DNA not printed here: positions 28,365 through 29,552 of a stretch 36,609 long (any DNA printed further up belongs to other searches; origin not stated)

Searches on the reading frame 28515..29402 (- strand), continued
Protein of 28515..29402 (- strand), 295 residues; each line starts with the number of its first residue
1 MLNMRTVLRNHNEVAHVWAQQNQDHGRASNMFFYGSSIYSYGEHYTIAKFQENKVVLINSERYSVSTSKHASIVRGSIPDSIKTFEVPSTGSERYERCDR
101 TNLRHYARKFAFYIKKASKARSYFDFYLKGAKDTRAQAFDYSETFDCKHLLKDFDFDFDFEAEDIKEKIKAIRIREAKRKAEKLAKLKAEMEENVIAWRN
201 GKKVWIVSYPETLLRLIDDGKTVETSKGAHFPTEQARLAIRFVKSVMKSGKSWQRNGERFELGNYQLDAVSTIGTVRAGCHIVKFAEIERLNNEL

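Call 30: fold_search(model_id=the predicted structure, library=viral)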
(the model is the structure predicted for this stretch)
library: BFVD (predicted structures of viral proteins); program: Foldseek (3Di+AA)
matches with E <= 10: 157; with E <= 0.001: 12
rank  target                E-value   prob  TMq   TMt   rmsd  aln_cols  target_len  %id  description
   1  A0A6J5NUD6            6.7e-20  1.00  0.54  0.56   8.8       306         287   24  Uncharacterized protein [uncultured Caudovirales phage]
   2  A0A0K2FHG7            1.5e-19  1.00  0.45  0.42  14.2       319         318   24  Uncharacterized protein [Achromobacter phage phiAxp-2]
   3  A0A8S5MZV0            4.1e-16  1.00  0.47  0.38   9.8       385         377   22  Uncharacterized protein [Siphoviridae sp. ctAUQ2]
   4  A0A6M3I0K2            7.3e-16  1.00  0.45  0.43   9.2       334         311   22  (no name in the UniProt tables at hand)
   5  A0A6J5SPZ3            7.3e-15  1.00  0.40  0.34  11.5       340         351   23  Uncharacterized protein [uncultured Caudovirales phage]
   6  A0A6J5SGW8            9.2e-15  1.00  0.47  0.45  10.8       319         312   20  DUF8033 domain-containing protein [uncultured Caudovirales phage]
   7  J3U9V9                9.3e-12  1.00  0.37  0.39  10.2       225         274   30  Uncharacterized protein [Caulobacter phage phiCbK]
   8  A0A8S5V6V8            1.1e-08  1.00  0.40  0.26  13.7       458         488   12  Uncharacterized protein [CrAss-like virus sp. ctXt06]
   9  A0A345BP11            2.4e-08  1.00  0.32  0.21  16.8       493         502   12  Uncharacterized protein [crAssphage sp. isolate ctcc615]
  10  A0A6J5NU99            2.7e-08  1.00  0.37  0.49  17.1       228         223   21  Uncharacterized protein [uncultured Caudovirales phage]
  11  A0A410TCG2            7.6e-05  1.00  0.25  0.18   2.8        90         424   26  (no name in the UniProt tables at hand)
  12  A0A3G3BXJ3            1.5e-04  1.00  0.26  0.39   4.8       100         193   19  (no name in the UniProt tables at hand)
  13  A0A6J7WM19            1.4e-03  1.00  0.24  0.58   2.5        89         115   19  Uncharacterized protein [uncultured Caudovirales phage]
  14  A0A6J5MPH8            1.7e-03  1.00  0.24  0.63   2.6        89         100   26  DUF8033 domain-containing protein [uncultured Caudovirales phage]
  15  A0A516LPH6            2.9e-03  1.00  0.21  0.46   4.7       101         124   23  (no name in the UniProt tables at hand)
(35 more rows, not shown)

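Call 33: search_protein_families(library=pfam, proteins=[P0036, P0050, P0056, P0060], max_evalue=10)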
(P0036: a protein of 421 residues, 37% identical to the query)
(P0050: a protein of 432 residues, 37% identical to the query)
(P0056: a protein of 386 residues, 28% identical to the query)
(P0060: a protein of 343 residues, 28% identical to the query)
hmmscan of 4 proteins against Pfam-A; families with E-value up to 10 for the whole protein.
P0036 (421 aa): 0 families

P0050 (432 aa): 0 families

P0056 (386 aa): 1 family
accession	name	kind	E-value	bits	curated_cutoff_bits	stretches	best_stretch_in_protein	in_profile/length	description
PF10615.14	DUF2470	-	0.15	13.1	22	1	109-144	6-45/77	Domain of unknown function (DUF2470)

P0060 (343 aa): 1 family
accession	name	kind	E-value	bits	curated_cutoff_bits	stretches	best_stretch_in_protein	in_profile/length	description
PF19381.4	DUF5956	-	0.36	11.5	24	1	98-155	32-88/100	Family of unknown function (DUF5956)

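Call 35: get_annotated_region(hit=H3, flank=6000)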
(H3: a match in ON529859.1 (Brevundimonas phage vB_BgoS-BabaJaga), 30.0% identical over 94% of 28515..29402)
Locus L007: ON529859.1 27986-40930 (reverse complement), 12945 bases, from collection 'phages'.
description: Brevundimonas phage vB_BgoS-BabaJaga, complete genome.
organism: Brevundimonas phage vB_BgoS-BabaJaga (NCBI taxid 2948593)
taxonomy: Viruses; Duplodnaviria; Heunggongvirae; Uroviricota; Caudoviricetes
host: Brevundimonas goettingensis LVF2; source: sewage; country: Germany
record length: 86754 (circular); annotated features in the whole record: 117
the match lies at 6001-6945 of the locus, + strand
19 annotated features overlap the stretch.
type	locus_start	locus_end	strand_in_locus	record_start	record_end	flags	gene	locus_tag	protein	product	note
CDS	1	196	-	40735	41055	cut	-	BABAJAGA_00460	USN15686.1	hypothetical protein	-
CDS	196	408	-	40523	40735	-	-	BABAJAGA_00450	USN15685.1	hypothetical protein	-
CDS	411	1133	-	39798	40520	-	-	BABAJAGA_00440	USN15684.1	hypothetical protein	-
CDS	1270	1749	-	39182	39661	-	-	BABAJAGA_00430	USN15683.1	hypothetical protein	-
CDS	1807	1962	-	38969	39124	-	-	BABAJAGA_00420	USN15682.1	hypothetical protein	-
CDS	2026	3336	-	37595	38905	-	-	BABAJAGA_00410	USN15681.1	hypothetical protein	-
CDS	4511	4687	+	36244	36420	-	-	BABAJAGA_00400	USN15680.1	hypothetical protein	-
CDS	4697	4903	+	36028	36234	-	-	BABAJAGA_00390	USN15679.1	hypothetical protein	-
CDS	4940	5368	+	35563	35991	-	-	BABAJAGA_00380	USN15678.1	hypothetical protein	-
CDS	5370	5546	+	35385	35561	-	-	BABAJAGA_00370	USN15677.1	hypothetical protein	-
CDS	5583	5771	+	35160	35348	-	-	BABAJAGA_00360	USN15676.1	hypothetical protein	-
CDS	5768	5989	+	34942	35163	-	-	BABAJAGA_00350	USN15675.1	hypothetical protein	-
CDS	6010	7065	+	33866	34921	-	-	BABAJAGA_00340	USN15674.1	hypothetical protein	-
CDS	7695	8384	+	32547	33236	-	-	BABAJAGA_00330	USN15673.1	hypothetical protein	-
CDS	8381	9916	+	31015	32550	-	-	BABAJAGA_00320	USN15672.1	terminase large subunit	-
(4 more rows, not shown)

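Call 36: get_annotated_region(hit=H4, flank=6000)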
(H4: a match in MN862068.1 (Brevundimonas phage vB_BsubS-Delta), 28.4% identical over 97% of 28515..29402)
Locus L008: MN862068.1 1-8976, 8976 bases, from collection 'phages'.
description: Brevundimonas phage vB_BsubS-Delta, complete genome.
organism: Brevundimonas phage vB_BsubS-Delta (NCBI taxid 2696338)
taxonomy: Viruses; Duplodnaviria; Heunggongvirae; Uroviricota; Caudoviricetes
host: Brevundimonas subvibrioides ATCC 15264; source: pond water; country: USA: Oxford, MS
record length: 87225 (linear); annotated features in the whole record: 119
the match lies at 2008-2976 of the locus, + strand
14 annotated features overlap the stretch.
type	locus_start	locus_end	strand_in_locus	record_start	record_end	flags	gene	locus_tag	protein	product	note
CDS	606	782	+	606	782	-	-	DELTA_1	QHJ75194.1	membrane protein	-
CDS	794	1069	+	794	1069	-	-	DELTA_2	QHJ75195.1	hypothetical protein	-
CDS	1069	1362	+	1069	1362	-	-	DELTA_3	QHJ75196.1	hypothetical protein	-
CDS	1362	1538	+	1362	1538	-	-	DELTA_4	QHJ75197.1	hypothetical protein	-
CDS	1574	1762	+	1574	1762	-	-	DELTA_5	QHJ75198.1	hypothetical protein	-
CDS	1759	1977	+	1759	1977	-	-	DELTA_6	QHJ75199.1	hypothetical protein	-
CDS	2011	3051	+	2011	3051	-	-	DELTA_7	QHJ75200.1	hypothetical protein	-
CDS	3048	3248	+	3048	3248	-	-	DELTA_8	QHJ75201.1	membrane protein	-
CDS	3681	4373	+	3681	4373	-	-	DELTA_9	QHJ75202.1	terminase small subunit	-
CDS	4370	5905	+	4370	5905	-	-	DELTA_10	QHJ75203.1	terminase large subunit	-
CDS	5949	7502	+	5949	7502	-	-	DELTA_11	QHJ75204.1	portal protein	-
CDS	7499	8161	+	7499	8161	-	-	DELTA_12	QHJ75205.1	hypothetical protein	-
CDS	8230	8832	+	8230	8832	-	-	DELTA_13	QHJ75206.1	lysin A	-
CDS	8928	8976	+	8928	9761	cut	-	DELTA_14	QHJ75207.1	hypothetical protein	-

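Call 37: get_annotated_region(hit=H23, flank=6000)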
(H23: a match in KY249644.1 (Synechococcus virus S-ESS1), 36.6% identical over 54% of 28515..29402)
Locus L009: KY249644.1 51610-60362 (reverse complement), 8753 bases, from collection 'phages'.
description: Synechococcus virus S-ESS1, complete genome.
organism: Synechococcus virus S-ESS1 (NCBI taxid 1964565)
taxonomy: Viruses; Duplodnaviria; Heunggongvirae; Uroviricota; Caudoviricetes; Casjensviridae; Sessunavirus; Sessunavirus SESS1
host: Synechococcus sp.; source: -; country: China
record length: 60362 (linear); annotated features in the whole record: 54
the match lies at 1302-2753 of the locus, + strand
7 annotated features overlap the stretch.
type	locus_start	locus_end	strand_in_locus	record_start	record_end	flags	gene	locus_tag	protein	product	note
CDS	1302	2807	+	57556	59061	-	-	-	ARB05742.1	hypothetical protein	-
CDS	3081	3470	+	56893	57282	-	-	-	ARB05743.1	hypothetical protein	-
CDS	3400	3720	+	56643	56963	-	-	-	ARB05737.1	hypothetical protein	-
CDS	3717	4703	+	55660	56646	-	-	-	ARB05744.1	hypothetical protein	-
CDS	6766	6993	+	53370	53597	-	-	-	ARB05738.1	hypothetical protein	-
CDS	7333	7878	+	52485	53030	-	-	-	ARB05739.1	hypothetical protein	-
CDS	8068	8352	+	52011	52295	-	-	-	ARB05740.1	hypothetical protein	-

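Call 39: get_annotated_region(hit=H25, flank=5000)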
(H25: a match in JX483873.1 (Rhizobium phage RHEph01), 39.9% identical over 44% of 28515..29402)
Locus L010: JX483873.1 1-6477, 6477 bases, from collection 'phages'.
description: Rhizobium phage RHEph01, complete genome.
organism: Rhizobium phage RHEph01 (NCBI taxid 1220601)
taxonomy: Viruses; Duplodnaviria; Heunggongvirae; Uroviricota; Caudoviricetes; Autographiviridae; Paadamvirus; Paadamvirus RHEph01
host: Rhizobium etli Brasil5; source: -; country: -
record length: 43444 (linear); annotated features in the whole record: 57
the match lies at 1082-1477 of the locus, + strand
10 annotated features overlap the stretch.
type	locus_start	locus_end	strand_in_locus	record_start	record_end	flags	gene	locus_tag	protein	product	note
CDS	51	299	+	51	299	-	-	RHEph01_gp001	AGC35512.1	hypothetical protein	-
CDS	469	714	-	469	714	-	-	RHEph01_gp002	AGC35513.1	hypothetical protein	-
CDS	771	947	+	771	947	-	-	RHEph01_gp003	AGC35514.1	hypothetical protein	-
CDS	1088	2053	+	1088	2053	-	-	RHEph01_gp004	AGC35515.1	hypothetical protein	-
CDS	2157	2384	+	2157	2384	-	-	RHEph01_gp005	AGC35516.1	hypothetical protein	-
CDS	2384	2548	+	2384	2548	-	-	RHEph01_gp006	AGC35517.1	hypothetical protein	-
CDS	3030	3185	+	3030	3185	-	-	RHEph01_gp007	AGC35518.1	hypothetical protein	-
CDS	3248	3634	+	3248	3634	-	-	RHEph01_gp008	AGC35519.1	putative transcriptional regulator protein, MarR family protein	-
CDS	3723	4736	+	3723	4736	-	-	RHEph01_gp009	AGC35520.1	putative integrase protein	integrase, catalytic core, phage, POG0026; GO_function: GO:0003677 - DNA binding; GO_process: GO:0006310 - DNA ...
CDS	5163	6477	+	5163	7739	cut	-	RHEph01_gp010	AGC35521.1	putative DNA-dependent RNA polymerase protein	POG0127; POG0126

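Call 40: get_annotated_region(hit=H28, flank=5000)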
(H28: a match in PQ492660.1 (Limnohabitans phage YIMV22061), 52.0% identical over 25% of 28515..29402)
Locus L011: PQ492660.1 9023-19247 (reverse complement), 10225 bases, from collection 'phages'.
description: Limnohabitans phage YIMV22061, complete genome.
organism: Limnohabitans phage YIMV22061 (NCBI taxid 3390366)
taxonomy: Viruses; Duplodnaviria; Heunggongvirae; Uroviricota; Caudoviricetes; Autographiviridae
host: Limnohabitans sp. YIMB22184; source: freshwater; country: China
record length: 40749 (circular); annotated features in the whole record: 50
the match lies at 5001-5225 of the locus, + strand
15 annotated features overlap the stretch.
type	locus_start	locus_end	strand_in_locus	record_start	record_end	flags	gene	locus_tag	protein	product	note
CDS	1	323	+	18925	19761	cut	-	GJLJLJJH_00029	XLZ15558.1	hypothetical protein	-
CDS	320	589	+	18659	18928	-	-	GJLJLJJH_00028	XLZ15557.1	hypothetical protein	-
CDS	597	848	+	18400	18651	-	-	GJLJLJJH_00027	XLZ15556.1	hypothetical protein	-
CDS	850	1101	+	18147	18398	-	-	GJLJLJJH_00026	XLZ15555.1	hypothetical protein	-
CDS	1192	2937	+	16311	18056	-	-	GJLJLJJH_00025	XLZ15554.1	terminase large subunit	gp19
CDS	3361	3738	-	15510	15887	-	-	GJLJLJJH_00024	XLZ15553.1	hypothetical protein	-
CDS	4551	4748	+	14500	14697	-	-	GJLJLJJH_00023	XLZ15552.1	hypothetical protein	-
CDS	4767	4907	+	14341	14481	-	-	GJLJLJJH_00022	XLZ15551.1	hypothetical protein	-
CDS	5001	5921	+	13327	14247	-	-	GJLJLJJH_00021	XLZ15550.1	hypothetical protein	-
CDS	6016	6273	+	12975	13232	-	-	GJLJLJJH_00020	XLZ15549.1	hypothetical protein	-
CDS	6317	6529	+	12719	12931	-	-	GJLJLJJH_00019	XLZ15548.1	hypothetical protein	-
CDS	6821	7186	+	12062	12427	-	-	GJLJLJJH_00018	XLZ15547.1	hypothetical protein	-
CDS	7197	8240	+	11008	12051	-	-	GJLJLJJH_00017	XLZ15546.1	hypothetical protein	-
tRNA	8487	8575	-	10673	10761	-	-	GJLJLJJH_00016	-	tRNA-Leu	-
CDS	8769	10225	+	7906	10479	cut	-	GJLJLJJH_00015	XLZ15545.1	RNA polymerase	1; T7 RNA polymerase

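Call 41: get_annotated_region(hit=H32, flank=5000)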
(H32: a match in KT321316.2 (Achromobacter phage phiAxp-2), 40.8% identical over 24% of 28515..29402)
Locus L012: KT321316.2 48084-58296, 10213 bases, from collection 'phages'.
description: Achromobacter phage phiAxp-2, complete genome.
organism: Achromobacter phage phiAxp-2 (NCBI taxid 1664246)
taxonomy: Viruses; Duplodnaviria; Heunggongvirae; Uroviricota; Caudoviricetes; Casjensviridae; Fengtaivirus; Fengtaivirus Axp2
host: Achromobacter xylosoxidans; source: -; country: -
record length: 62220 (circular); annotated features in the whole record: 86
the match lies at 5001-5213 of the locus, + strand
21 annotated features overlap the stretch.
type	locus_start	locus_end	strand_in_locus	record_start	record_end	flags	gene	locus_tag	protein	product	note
CDS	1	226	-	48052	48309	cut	-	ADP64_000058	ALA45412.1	hypothetical protein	-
CDS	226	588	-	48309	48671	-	-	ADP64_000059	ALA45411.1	hypothetical protein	-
CDS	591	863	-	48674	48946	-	-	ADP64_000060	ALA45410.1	hypothetical protein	-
CDS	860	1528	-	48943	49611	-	-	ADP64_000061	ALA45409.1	hypothetical protein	-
CDS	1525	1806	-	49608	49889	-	-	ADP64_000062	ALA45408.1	hypothetical protein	-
CDS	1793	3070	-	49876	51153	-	-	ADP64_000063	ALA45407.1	hypothetical protein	-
CDS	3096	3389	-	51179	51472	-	-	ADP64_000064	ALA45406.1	hypothetical protein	-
CDS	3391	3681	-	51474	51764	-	-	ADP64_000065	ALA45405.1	hypothetical protein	-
CDS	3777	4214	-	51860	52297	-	-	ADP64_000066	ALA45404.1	hypothetical protein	-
CDS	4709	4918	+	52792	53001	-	-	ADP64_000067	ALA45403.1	hypothetical protein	-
CDS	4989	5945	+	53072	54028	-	-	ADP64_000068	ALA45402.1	hypothetical protein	-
CDS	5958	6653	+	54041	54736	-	-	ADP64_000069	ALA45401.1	hypothetical protein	-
CDS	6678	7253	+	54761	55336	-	-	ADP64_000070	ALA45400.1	hypothetical protein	-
CDS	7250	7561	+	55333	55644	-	-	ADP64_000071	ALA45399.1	hypothetical protein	-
CDS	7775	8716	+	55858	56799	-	-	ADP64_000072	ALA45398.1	hypothetical protein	-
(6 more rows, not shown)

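Call 42: get_annotated_region(hit=H34, flank=5000)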
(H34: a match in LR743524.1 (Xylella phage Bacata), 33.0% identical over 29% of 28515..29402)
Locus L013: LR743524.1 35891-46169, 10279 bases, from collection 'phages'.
description: Xylella phage Bacata genome assembly, chromosome: 1.
organism: Xylella phage Bacata (NCBI taxid 2674970)
taxonomy: Viruses; Duplodnaviria; Heunggongvirae; Uroviricota; Caudoviricetes; Casjensviridae; Salvovirus; Salvovirus bacata
host: -; source: Phage obtained on X. albilineans after enrichment of Sewage influent on Xylella fastidiosa liquid culture; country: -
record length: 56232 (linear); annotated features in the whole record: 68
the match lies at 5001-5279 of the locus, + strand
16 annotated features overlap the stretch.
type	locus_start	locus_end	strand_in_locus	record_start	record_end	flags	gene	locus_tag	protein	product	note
CDS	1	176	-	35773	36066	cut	-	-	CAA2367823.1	hypothetical protein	-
CDS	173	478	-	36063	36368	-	-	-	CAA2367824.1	hypothetical protein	-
CDS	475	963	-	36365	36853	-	-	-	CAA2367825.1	hypothetical protein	-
CDS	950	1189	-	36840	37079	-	-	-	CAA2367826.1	hypothetical protein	-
CDS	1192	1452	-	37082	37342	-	-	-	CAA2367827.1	hypothetical protein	-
CDS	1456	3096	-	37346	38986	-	-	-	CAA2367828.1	hypothetical protein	-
CDS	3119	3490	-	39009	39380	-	-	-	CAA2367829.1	hypothetical protein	-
CDS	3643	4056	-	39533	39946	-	-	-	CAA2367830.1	hypothetical protein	-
CDS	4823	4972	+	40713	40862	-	-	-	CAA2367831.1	hypothetical protein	-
CDS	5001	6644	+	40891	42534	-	-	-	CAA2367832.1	TolA protein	-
CDS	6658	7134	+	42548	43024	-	-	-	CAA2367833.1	hypothetical protein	-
CDS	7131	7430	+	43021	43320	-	-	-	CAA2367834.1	hypothetical protein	-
CDS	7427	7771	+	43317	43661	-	-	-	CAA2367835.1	hypothetical protein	-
CDS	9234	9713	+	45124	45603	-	-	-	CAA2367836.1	hypothetical protein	-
CDS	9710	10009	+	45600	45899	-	-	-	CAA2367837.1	hypothetical protein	-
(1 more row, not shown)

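Call 43: search_dna_similar(query=window:28515-29402:-, collection=plasmids, mode=protein, max_rows=25, max_evalue=0.001)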
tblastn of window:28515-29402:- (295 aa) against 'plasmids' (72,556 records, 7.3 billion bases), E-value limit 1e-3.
No match.

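Call 47: find_related_loci(query=A2, collection=viral_contigs, flank=5000)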
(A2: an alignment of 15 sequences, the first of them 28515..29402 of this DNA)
Query A2 (295 aa) in viral_contigs; peptide patterns used: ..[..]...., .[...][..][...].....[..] (x = any residue, [..] = any of these).
87 stretches matched a pattern; 66 encode a relative of the query (tblastn E <= 1e-3); 66 distinct loci.
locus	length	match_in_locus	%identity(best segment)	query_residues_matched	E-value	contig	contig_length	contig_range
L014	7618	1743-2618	86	4-295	2e-166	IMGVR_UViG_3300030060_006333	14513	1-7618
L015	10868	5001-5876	78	4-295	1e-144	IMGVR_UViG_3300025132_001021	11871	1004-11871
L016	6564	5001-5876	76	4-295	5e-143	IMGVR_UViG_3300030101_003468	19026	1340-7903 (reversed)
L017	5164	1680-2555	76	4-295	2e-144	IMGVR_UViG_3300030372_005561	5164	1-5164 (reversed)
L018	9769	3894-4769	77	4-295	1e-142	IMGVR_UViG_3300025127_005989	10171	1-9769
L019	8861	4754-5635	56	3-295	1e-102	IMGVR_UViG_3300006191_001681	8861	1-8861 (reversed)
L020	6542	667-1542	55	3-295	1e-96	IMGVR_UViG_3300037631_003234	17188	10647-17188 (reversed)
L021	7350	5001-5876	55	3-295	1e-96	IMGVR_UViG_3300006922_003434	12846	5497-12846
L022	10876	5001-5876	55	3-295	1e-96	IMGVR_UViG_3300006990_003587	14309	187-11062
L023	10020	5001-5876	55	3-295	1e-96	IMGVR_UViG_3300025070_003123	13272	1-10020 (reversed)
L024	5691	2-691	54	67-295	1e-70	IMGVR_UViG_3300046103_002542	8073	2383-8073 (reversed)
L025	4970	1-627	54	85-295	3e-60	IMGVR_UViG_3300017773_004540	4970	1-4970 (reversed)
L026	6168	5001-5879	37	12-295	4e-50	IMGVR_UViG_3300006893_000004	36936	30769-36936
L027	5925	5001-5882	34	3-291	8e-46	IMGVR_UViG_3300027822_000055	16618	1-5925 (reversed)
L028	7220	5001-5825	34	14-291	1e-36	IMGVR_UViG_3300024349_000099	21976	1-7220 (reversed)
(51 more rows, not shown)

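Call 56: get_annotated_region(hit=H30, flank=4000)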
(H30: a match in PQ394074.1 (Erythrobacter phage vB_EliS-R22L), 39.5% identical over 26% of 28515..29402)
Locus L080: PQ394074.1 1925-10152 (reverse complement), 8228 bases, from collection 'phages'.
description: Erythrobacter phage vB_EliS-R22L, complete genome.
organism: Erythrobacter phage vB_EliS-R22L (NCBI taxid 3368493)
taxonomy: Viruses; Duplodnaviria; Heunggongvirae; Uroviricota; Caudoviricetes
host: Erythrobacter sp. JL475; source: coastal seawater of Qingdao; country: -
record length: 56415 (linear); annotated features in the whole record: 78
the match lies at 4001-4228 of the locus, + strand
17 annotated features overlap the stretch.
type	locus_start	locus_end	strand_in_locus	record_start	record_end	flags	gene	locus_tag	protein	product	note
CDS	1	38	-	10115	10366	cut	-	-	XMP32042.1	hypothetical protein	ORF_22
CDS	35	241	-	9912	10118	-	-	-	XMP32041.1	hypothetical protein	nd; ORF_21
CDS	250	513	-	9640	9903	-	-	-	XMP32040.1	hypothetical protein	ORF_20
CDS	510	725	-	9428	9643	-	-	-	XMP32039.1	hypothetical protein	nd; ORF_19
CDS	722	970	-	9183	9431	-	-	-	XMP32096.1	hypothetical protein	ORF_18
CDS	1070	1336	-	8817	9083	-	-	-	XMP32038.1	hypothetical protein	nd; ORF_17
CDS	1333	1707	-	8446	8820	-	-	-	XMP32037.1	hypothetical protein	ORF_16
CDS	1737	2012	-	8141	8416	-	-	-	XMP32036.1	hypothetical protein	ORF_15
CDS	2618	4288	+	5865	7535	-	-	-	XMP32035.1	hypothetical protein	ORF_14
CDS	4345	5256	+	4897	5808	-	-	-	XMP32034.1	hypothetical protein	ORF_13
CDS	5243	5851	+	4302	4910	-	-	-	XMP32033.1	hypothetical protein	ORF_12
CDS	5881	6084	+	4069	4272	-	-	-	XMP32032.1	hypothetical protein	nd; ORF_11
CDS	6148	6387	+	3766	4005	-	-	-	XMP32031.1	hypothetical protein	nd; ORF_10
CDS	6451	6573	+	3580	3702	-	-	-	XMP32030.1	hypothetical protein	nd; ORF_9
CDS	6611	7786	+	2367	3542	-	-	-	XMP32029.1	hypothetical protein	nd; ORF_8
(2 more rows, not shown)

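Call 57: get_annotated_region(hit=H36, flank=4000)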
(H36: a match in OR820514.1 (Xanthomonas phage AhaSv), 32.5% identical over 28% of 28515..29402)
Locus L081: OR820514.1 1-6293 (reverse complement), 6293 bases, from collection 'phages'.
description: Xanthomonas phage AhaSv, complete genome.
organism: Xanthomonas phage AhaSv (NCBI taxid 3110507)
taxonomy: Viruses; Duplodnaviria; Heunggongvirae; Uroviricota; Caudoviricetes; Casjensviridae; Salvovirus
host: Xanthomonas campestris pv. campestris str. 8004; source: -; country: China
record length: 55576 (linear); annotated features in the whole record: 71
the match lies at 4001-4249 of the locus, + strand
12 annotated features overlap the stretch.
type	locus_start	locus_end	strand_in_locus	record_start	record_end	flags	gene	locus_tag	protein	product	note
CDS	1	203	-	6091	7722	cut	-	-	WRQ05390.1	hypothetical protein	-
CDS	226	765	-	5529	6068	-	-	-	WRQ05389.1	hypothetical protein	-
CDS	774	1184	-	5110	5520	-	-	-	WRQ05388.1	hypothetical protein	-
CDS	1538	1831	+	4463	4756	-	-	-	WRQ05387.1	hypothetical protein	-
CDS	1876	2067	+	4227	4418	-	-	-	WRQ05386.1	hypothetical protein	-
CDS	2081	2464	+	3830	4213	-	-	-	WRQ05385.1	hypothetical protein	-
CDS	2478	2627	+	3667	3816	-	-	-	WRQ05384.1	hypothetical protein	-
CDS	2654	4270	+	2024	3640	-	-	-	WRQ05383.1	hypothetical protein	-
CDS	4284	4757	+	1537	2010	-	-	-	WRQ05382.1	hypothetical protein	-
CDS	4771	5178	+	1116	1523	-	-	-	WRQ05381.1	hypothetical protein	-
CDS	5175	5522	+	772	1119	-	-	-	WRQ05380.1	hypothetical protein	-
CDS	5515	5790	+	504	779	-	-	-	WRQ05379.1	hypothetical protein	-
